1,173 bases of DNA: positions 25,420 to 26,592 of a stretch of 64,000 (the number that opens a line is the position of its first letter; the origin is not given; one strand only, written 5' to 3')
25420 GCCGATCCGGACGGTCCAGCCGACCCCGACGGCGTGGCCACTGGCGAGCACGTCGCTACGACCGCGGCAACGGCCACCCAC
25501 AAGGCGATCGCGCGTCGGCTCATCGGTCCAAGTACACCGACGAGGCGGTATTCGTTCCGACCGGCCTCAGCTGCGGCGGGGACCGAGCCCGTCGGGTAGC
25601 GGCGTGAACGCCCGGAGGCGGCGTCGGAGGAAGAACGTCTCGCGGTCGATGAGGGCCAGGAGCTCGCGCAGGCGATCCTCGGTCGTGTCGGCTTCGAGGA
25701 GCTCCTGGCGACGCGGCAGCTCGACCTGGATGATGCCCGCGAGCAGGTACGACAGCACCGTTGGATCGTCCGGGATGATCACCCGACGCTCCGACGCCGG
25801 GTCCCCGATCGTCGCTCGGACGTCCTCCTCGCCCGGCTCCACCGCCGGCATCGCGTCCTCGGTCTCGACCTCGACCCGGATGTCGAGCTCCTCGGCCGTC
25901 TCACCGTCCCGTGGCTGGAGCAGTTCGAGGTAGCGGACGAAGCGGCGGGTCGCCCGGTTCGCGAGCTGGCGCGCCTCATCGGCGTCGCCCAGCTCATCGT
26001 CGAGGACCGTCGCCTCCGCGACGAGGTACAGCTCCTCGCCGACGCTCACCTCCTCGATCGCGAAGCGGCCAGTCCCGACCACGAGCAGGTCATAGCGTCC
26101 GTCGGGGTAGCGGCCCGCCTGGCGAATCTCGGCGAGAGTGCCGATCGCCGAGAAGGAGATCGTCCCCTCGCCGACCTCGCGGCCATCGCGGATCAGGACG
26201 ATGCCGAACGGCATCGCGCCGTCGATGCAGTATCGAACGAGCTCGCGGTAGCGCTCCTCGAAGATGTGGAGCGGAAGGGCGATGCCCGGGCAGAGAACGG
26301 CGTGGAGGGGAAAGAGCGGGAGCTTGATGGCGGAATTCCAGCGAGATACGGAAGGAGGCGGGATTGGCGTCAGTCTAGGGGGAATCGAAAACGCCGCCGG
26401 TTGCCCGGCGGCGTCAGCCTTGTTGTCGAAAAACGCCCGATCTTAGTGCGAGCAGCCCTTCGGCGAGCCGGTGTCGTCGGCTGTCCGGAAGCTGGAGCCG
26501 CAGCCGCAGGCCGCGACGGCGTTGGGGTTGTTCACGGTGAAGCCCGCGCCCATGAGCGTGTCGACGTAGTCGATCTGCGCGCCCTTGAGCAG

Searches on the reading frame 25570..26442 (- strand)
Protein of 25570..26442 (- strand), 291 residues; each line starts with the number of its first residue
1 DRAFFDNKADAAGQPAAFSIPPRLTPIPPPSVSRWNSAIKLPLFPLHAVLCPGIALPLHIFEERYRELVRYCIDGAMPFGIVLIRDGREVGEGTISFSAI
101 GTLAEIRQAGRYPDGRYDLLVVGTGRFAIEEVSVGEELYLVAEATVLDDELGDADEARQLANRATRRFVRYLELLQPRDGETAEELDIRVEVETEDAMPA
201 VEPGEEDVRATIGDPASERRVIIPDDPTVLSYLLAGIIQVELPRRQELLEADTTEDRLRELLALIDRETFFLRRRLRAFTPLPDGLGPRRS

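Call 69: search_protein_families(library=pfam, max_evalue=0.00001, proteins=[window:25570-26442:-])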
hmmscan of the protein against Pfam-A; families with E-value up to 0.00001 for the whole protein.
window:25570-26442:- (291 aa): 1 family
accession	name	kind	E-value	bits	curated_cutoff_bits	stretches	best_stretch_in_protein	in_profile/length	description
PF02190.22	LON_substr_bdg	-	3.2e-34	119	28.7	1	40-267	1-200/200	ATP-dependent protease La (LON) substrate-binding domain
